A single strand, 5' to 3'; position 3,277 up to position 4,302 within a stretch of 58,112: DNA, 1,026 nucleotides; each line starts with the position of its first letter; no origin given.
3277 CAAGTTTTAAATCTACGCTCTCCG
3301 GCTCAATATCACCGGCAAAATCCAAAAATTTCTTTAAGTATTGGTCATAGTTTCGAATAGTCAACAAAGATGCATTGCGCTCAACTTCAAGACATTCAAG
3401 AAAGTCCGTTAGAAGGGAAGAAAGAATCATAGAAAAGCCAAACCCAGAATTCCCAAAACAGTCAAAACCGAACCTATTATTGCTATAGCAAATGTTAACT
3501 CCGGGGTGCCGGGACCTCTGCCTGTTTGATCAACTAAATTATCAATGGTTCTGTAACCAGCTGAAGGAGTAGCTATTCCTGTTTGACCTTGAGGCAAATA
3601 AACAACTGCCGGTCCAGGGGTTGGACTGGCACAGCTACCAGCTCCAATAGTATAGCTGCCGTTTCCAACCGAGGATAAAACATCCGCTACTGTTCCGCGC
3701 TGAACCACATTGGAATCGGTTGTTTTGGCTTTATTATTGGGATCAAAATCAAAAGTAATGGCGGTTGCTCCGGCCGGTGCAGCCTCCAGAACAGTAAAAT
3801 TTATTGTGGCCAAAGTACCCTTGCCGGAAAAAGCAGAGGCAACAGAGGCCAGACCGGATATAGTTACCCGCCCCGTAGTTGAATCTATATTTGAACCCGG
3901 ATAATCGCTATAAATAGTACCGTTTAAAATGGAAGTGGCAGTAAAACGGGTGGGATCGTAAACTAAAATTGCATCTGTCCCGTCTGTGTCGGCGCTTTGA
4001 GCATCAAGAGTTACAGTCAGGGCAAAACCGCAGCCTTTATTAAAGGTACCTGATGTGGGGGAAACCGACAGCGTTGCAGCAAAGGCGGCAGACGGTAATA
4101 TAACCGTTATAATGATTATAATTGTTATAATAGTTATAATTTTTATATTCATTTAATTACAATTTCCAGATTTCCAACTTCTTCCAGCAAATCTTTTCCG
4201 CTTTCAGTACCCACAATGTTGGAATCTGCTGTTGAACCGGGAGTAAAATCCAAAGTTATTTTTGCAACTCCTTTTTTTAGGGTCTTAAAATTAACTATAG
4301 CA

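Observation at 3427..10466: Cohesin-dockerin style surface assembly operon in a CPR-like genome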

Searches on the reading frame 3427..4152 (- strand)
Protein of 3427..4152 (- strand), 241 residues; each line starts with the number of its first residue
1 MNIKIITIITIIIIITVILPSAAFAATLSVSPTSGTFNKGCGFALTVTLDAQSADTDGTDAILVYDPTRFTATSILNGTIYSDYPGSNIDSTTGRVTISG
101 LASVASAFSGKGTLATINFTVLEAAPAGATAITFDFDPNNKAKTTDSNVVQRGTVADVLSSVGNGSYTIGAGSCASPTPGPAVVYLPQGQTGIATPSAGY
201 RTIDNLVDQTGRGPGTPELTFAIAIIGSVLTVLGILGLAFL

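Call 3: search_protein_families(library=pfam, proteins=[window:3427-4152:-], max_evalue=1)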
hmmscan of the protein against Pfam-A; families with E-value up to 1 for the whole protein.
window:3427-4152:- (241 aa): 2 families
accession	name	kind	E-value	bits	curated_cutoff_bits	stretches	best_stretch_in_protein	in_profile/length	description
PF00963.24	Cohesin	-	1e-10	42.4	24.1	1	33-138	8-118/139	Cohesin domain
PF22839.2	DUF7015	-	0.072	13.7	35.2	1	64-121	23-81/100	Domain of unknown function (DUF7015)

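Call 4: search_protein_families(library=ncbifam, proteins=[window:3427-4152:-], max_evalue=1)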
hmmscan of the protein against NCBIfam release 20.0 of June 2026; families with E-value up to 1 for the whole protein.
window:3427-4152:- (241 aa): 0 families

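Call 8: search_solved_structures(query=window:3427-4152:-, max_evalue=1, show_alignments=2)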
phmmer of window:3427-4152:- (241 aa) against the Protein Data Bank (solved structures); distinct sequences matched with E-value up to 1: 1.
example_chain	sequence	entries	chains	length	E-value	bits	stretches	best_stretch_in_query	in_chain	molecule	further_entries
5vmk_A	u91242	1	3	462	0.2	14.4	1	124-176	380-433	Bifunctional protein GlmU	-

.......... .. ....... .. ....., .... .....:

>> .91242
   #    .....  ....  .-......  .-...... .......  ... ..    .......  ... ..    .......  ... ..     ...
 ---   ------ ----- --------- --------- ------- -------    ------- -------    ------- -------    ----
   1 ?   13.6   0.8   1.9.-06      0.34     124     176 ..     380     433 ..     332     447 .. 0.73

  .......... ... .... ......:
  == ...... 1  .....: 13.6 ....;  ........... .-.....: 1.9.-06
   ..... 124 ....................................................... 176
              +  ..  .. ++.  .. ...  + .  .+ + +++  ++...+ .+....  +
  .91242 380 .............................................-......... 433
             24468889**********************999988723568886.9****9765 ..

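Call 25: find_homologous_proteins(query=window:3427-4152:-, max_evalue=0.001)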
Query window:3427-4152:- (241 aa): 832 proteins with E <= 0.001 among 3340 candidates; the best 120 are listed.
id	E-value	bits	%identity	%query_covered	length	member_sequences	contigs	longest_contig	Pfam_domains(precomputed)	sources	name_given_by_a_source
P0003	1.4e-143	494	100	100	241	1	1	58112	PF00963.25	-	-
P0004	2.3e-115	402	83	93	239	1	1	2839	PF00963.25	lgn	-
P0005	4.5e-106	371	80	93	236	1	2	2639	PF00963.25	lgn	-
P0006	2.0e-100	353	76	92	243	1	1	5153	PF00963.25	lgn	-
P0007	3.8e-99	349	76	88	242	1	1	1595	PF00963.25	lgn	-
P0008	5.2e-98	345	75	92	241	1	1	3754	PF00963.25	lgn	-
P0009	4.6e-92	326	68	98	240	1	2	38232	PF00963.25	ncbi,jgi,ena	-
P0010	1.4e-91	324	72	94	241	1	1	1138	PF00963.25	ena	-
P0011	2.3e-90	320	68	93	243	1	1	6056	PF00963.25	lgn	-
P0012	6.0e-90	319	68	99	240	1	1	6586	PF00963.25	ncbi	-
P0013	2.6e-89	317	66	92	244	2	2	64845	PF00963.25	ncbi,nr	ncbi:hypothetical protein HYZ06_02555 [Candidatus Daviesbacteria bacterium]|nr:hypothetical protein 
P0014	7.8e-88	312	66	93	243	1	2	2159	PF00963.25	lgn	-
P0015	3.3e-87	310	66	92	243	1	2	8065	PF00963.25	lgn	-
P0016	1.5e-86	308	60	95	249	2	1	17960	PF00963.25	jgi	-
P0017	4.5e-86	306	63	100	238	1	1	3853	PF00963.25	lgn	-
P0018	7.4e-86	305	65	92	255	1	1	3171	PF00963.25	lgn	-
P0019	1.2e-85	305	63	95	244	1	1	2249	PF00963.25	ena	-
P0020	5.2e-85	303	58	100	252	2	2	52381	PF00963.25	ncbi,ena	-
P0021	6.7e-85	302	64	99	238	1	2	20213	PF00963.25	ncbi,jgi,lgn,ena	-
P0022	9.6e-85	302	62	97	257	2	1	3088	PF00963.25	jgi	-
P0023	1.1e-84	301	70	92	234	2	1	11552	PF00963.25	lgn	-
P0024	1.7e-84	301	66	92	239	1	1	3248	PF00963.25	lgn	-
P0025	2.3e-84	300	69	92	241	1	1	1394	PF00963.25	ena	-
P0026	2.5e-84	300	63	82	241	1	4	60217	PF00963.25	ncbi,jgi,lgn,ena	-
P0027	8.5e-84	299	66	88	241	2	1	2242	PF00963.25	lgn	-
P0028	2.4e-83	297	65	88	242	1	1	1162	PF00963.25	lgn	-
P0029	4.0e-83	296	66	93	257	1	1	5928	PF00963.25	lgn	-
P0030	7.3e-83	296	62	95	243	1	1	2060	PF00963.25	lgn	-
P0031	1.7e-82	294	63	92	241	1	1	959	PF00963.25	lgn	-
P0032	2.0e-82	294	65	93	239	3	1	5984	PF00963.25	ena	-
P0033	6.2e-82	292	60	85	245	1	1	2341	PF00963.25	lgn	-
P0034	1.5e-81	291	63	92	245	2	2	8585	PF00963.25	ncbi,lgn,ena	-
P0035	1.8e-81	291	65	92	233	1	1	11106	PF00963.25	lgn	-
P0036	1.9e-81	291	63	88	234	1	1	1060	PF00963.25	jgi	jgi:hypothetical protein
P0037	2.1e-81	291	63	95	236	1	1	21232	PF00963.25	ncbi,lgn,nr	ncbi:MAG: cohesin domain-containing protein [Candidatus Daviesbacteria bacterium]|nr:cohesin domain-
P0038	2.3e-81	291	60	99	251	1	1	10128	PF00963.25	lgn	-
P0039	2.4e-81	291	62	88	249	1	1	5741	PF00963.25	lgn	-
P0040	2.7e-81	290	60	98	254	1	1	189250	PF00963.25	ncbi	-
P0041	5.5e-81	289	62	93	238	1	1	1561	PF00963.25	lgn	-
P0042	1.1e-80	288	60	95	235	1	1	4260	PF00963.25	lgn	-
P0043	1.1e-80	288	62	93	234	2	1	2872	PF00963.25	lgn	-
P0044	2.1e-80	287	59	97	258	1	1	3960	PF00963.25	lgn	-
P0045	3.6e-80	287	62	93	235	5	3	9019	PF00963.25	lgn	-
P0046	5.4e-80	286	65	92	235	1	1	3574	PF00963.25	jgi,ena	-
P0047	6.5e-80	286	64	91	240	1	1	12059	PF00963.25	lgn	-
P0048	7.9e-80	286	59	97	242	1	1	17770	PF00963.25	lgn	-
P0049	1.4e-79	285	62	99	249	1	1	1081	PF00963.25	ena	-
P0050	2.8e-79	284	65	93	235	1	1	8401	PF00963.25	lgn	-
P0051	3.5e-79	283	59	96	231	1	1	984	PF00963.25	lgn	-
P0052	4.0e-79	283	63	92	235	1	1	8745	PF00963.25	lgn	-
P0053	8.0e-79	282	58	95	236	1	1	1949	PF00963.25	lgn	-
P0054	8.3e-79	282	60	87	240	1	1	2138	PF00963.25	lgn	-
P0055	8.6e-79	282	62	88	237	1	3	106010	PF00963.25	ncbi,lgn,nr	ncbi:hypothetical protein HYS95_00415 [Candidatus Daviesbacteria bacterium]|nr:hypothetical protein 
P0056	1.1e-78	282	61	89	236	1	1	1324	PF00963.25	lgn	-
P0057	1.2e-78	282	61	97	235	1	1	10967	PF00963.25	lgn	-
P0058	1.7e-78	281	63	96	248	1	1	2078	PF00963.25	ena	-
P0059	2.0e-78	281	63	85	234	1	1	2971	PF00963.25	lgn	-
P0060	2.5e-78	281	60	89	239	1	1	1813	PF00963.25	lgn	-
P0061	2.9e-78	280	61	93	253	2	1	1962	PF00963.25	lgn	-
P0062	3.6e-78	280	62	93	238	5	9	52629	PF00963.25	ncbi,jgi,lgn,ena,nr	ncbi:hypothetical protein A2964_00240 [Candidatus Daviesbacteria bacterium RIFCSPLOWO2_01_FULL_40_27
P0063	4.1e-78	280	59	93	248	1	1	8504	PF00963.25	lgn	-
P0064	5.4e-78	280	62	93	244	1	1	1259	PF00963.25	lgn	-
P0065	5.7e-78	279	60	99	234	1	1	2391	PF00963.25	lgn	-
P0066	6.1e-78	279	62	92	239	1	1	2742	PF00963.25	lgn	-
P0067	7.6e-78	279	60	93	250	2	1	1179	PF00963.25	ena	-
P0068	1.0e-77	279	59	88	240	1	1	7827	PF00963.25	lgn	-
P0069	1.5e-77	278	63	92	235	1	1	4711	PF00963.25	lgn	-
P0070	2.6e-77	277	60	88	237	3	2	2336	PF00963.25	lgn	-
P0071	3.1e-77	277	59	93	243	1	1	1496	PF00963.25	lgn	-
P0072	4.8e-77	276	63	92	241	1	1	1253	PF00963.25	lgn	-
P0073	8.6e-77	276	59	91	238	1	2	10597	PF00963.25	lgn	-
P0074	8.9e-77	276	61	99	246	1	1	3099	PF00963.25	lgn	-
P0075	9.1e-77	276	59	100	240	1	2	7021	PF00963.25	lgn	-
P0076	2.2e-76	274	59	93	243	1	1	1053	PF00963.25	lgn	-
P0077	2.3e-76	274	63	92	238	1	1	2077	PF00963.25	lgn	-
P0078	5.3e-76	273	57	100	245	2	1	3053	PF00963.25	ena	-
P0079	6.0e-76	273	59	87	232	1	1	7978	PF00963.25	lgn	-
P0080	6.5e-76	273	57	94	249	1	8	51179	PF00963.25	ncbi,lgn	-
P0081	8.4e-76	272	60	99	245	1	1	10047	PF00963.25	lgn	-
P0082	1.0e-75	272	57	95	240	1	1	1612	PF00963.25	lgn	-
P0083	1.1e-75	272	58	99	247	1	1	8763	PF00963.25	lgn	-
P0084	1.1e-75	272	58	95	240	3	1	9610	PF00963.25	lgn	-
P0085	1.4e-75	272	62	92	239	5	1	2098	PF00963.25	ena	-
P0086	1.4e-75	272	60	96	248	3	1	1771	PF00963.25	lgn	-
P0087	2.0e-75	271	58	88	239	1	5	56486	PF00963.25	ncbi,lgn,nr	ncbi:hypothetical protein HYT18_04150 [Candidatus Microgenomates bacterium]|nr:hypothetical protein 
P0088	2.1e-75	271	58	98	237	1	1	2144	PF00963.25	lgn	-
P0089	2.3e-75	271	59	88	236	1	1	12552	PF00963.25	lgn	-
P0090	2.5e-75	271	62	86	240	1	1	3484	PF00963.25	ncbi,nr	ncbi:hypothetical protein HYU96_04010 [Candidatus Daviesbacteria bacterium]|nr:hypothetical protein 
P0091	3.8e-75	270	60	99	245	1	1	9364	PF00963.25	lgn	-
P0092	4.4e-75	270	64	91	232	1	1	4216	PF00963.25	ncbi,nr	ncbi:hypothetical protein HYU94_01185 [Candidatus Daviesbacteria bacterium]|nr:hypothetical protein 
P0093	4.7e-75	270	60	86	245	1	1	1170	PF00963.25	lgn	-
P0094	6.1e-75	270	63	90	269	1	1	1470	PF00963.25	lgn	-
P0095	6.5e-75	270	62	90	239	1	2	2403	PF00963.25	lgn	-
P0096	8.1e-75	269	59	93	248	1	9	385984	PF00963.25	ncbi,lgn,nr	ncbi:hypothetical protein HY383_03540 [Candidatus Daviesbacteria bacterium]|nr:hypothetical protein 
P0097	9.1e-75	269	57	95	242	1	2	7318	PF00963.25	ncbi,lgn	-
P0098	2.0e-74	268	61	88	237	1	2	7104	PF00963.25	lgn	-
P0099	2.1e-74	268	58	96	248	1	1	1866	PF00963.25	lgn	-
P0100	2.1e-74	268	59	100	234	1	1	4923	PF00963.25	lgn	-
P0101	2.2e-74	268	60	99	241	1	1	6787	PF00963.25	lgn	-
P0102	2.5e-74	268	62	93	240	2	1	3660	PF00963.25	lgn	-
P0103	2.5e-74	268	58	93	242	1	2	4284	PF00963.25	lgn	-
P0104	2.7e-74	267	60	92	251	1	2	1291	PF00963.25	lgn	-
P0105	3.4e-74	267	58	96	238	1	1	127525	PF00963.25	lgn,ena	-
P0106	3.4e-74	267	59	88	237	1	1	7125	PF00963.25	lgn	-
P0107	3.5e-74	267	58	88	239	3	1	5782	PF00963.25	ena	-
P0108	3.8e-74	267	60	100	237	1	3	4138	PF00963.25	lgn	-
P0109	5.2e-74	267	62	93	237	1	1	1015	PF00963.25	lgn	-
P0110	5.2e-74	267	58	92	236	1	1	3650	PF00963.25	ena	-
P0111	7.0e-74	266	57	95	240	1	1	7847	PF00963.25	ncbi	-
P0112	7.2e-74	266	62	92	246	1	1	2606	PF00963.25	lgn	-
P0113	1.2e-73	265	62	84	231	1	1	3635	PF00963.25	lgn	-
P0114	1.3e-73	265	61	93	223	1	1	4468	PF00963.25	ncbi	-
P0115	1.5e-73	265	55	99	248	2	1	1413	PF00963.25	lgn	-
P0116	1.6e-73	265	60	90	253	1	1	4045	PF00963.25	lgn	-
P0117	2.0e-73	265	63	87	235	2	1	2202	PF00963.25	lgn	-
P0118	2.0e-73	265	58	96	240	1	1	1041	PF00963.25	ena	-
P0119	2.2e-73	265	58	95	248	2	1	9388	PF00963.25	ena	-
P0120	3.0e-73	264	62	87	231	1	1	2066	PF00963.25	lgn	-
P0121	3.2e-73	264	55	98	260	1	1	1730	PF00963.25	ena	-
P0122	3.4e-73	264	59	88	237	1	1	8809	PF00963.25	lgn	-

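Call 26: find_encoding_contigs(protein=P0096, flank=10000, max_places=1)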
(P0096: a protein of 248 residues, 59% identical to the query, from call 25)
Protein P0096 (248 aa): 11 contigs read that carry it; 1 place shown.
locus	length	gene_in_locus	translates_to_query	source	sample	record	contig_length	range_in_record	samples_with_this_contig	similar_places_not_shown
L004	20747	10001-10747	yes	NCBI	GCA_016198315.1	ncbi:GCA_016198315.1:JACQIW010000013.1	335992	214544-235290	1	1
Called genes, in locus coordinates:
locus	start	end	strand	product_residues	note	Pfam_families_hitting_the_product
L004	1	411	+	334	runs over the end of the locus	PF02899:Phage_int_SAM_1, PF00589:Phage_integrase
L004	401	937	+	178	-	-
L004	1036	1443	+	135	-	-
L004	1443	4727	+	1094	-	PF00090:TSP_1, PF19028:TSP1_spondin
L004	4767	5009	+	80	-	-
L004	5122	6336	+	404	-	-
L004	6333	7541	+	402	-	-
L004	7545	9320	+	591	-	PF00404:Dockerin_1 (weak)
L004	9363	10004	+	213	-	-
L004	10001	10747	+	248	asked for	PF00963:Cohesin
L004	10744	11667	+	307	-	PF02899:Phage_int_SAM_1, PF13102:Phage_int_SAM_5, PF00589:Phage_integrase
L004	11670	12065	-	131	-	PF04020:Phage_holin_4_2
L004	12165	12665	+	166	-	-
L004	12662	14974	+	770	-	PF00690:Cation_ATPase_N, PF00122:E1-E2_ATPase, PF00702:Hydrolase, PF13246:Cation_ATPase, PF12710:HAD (weak), PF08282:Hydrolase_3 (faint), PF00689:Cation_ATPase_C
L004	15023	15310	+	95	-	-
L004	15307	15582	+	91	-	-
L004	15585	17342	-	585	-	-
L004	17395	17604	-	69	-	-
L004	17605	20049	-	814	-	PF00521:DNA_topoisoIV, PF03989:DNA_gyraseA_C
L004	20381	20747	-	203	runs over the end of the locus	PF01327:Pep_deformylase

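Call 27: find_encoding_contigs(protein=P0040, flank=10000, max_places=1)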
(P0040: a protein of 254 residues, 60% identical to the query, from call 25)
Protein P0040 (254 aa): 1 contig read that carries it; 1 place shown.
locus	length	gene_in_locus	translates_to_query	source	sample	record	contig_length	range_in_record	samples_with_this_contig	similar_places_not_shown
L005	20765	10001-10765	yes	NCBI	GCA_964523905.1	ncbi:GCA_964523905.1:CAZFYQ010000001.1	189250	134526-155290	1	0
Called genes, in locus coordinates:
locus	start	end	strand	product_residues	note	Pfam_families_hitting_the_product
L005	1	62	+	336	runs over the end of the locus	PF13399:LytR_C (faint)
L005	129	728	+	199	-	-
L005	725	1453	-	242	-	-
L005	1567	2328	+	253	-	PF20772:TACO1_YebC_N, PF01709:Transcrip_reg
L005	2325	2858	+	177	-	PF02075:RuvC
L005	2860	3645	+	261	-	PF18900:DUF5656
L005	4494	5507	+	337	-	PF02899:Phage_int_SAM_1, PF13102:Phage_int_SAM_5 (weak), PF00589:Phage_integrase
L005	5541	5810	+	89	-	-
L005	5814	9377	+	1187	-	-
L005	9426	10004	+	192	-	PF00963:Cohesin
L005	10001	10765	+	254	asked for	PF00963:Cohesin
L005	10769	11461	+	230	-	PF02899:Phage_int_SAM_1, PF13102:Phage_int_SAM_5, PF13495:Phage_int_SAM_4 (weak)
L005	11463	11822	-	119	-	PF04020:Phage_holin_4_2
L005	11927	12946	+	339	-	PF01510:Amidase_2, PF13946:DUF4214 (weak)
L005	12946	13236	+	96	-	-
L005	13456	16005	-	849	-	PF00521:DNA_topoisoIV, PF03989:DNA_gyraseA_C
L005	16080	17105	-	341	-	PF02388:FemAB, PF13480:Acetyltransf_6, PF02388:FemAB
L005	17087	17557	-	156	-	PF01041:DegT_DnrJ_EryC1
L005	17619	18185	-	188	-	PF01041:DegT_DnrJ_EryC1, PF00266:Aminotran_5 (weak)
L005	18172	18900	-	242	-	PF00561:Abhydrolase_1, PF12697:Abhydrolase_6, PF12146:Hydrolase_4, PF00561:Abhydrolase_1 (weak)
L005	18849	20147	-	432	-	PF08245:Mur_ligase_M, PF02875:Mur_ligase_C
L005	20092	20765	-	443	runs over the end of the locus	PF21799:MurD-like_N (weak), PF08245:Mur_ligase_M, PF02875:Mur_ligase_C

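Call 28: find_encoding_contigs(protein=P0087, flank=10000, max_places=1)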
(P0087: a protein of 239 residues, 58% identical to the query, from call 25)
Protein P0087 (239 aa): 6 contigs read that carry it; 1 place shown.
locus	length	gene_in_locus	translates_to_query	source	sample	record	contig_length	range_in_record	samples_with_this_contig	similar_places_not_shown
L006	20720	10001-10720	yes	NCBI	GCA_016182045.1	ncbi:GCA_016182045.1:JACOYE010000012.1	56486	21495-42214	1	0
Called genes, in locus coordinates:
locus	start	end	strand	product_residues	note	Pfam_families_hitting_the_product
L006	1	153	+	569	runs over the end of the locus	PF00999:Na_H_Exchanger, PF02254:TrkA_N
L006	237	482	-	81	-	-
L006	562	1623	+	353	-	PF13399:LytR_C (weak)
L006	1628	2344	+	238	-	-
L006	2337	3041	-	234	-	PF14559:TPR_19 (weak), PF13431:TPR_17 (faint), PF13181:TPR_8 (weak)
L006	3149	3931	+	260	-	PF20772:TACO1_YebC_N, PF01709:Transcrip_reg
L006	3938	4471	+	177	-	PF02075:RuvC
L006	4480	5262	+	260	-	PF18900:DUF5656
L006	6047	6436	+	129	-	-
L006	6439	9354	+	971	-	PF16158:N_BRCA1_IG (faint)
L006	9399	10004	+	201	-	PF00963:Cohesin (weak)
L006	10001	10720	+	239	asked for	PF00963:Cohesin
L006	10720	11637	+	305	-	PF02899:Phage_int_SAM_1, PF13102:Phage_int_SAM_5, PF13495:Phage_int_SAM_4 (faint), PF00589:Phage_integrase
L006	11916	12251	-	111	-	PF01371:Trp_repressor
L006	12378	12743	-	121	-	PF04020:Phage_holin_4_2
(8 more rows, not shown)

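Call 32: find_related_loci(query=A1, collection=genome_contigs, flank=10000)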
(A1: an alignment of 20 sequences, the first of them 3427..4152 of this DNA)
Query A1 (241 aa) in genome_contigs; peptide patterns used: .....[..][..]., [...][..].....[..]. (x = any residue, [..] = any of these).
134 stretches matched a pattern; 65 encode a relative of the query (tblastn E <= 1e-3); 63 distinct loci.
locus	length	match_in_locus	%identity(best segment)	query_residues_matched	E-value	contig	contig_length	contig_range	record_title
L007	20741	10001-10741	60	5-241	1e-90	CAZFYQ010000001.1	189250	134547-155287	MAG TPA_asm: uncultured Gammaproteobacteria bacterium isolate SRP200132_co1_341 genome assembly, contig: NODE_57_length_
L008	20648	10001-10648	66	21-232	7e-89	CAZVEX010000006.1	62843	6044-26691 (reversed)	MAG TPA_asm: uncultured Gammaproteobacteria bacterium isolate binchicken_co38_210 genome assembly, contig: NODE_1112_len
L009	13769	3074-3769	60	14-232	8e-83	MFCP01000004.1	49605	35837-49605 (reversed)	MAG: Candidatus Daviesbacteria bacterium RIFCSPHIGHO2_01_FULL_40_11 rifcsphigho2_01_scaffold_1190, whole genome shotgun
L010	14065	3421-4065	62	14-232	6e-82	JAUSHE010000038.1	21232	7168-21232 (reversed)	MAG: Candidatus Daviesbacteria bacterium isolate E14_metabat.bin.170_sub E14_k141_1053213, whole genome shotgun sequence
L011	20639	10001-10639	59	14-232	1e-78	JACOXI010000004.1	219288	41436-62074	MAG: Candidatus Daviesbacteria bacterium isolate NC_groundwater_149_Ag_S-0.1um_39_14 S4_GD2017_2_S1_scaffold_23, whole g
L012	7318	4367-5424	57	4-231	2e-76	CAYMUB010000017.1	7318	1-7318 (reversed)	MAG TPA_asm: uncultured Gammaproteobacteria bacterium isolate binchicken_co203_488 genome assembly, contig: k141_4005034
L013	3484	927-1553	62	24-231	2e-76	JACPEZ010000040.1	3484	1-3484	MAG: Candidatus Daviesbacteria bacterium isolate NC_groundwater_348_Ag_B-0.1um_41_18 GD18-4_B1_scaffold_730579, whole ge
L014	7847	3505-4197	57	2-231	9e-76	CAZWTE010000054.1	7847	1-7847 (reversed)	MAG TPA_asm: uncultured Gammaproteobacteria bacterium isolate binchicken_co144_909 genome assembly, contig: NODE_19203_l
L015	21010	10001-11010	59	3-232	2e-75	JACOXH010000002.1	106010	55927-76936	MAG: Candidatus Daviesbacteria bacterium isolate NC_groundwater_148_Ag_S-0.1um_39_10 S4_GD2017_2_S1_scaffold_80, whole g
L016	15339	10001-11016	58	20-231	9e-75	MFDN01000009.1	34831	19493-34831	MAG: Candidatus Daviesbacteria bacterium RIFCSPLOWO2_01_FULL_39_23 rifcsplowo2_01_scaffold_3502, whole genome shotgun se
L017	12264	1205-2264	61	23-238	1e-73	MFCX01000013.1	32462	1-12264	MAG: Candidatus Daviesbacteria bacterium RIFCSPHIGHO2_02_FULL_39_12 rifcsphigho2_02_scaffold_1710, whole genome shotgun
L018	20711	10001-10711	59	4-232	1e-73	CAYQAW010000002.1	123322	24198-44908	MAG TPA_asm: uncultured Gammaproteobacteria bacterium isolate binchicken_co251_588 genome assembly, contig: NODE_239_len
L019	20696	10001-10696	56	1-228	2e-73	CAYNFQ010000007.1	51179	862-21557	MAG TPA_asm: uncultured Gammaproteobacteria bacterium isolate binchicken_co110_279 genome assembly, contig: NODE_1619_le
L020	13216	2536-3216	59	9-235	4e-73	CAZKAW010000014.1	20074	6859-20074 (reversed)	MAG TPA_asm: uncultured Gammaproteobacteria bacterium isolate binchicken_co38_470 genome assembly, contig: NODE_5628_len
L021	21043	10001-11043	58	19-232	2e-72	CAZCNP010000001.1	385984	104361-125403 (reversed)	MAG TPA_asm: uncultured Gammaproteobacteria bacterium isolate binchicken_co38_1123 genome assembly, contig: NODE_59_leng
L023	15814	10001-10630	56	23-241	1e-71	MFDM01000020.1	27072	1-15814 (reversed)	MAG: Candidatus Daviesbacteria bacterium RIFCSPLOWO2_01_FULL_39_12 rifcsplowo2_01_scaffold_2723, whole genome shotgun se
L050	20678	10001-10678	46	4-241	4e-55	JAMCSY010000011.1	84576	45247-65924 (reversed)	MAG: Patescibacteria group bacterium isolate FK_Sedi_A_Bin.193 NODE_426_length_84576_cov_9.24705, whole genome shotgun s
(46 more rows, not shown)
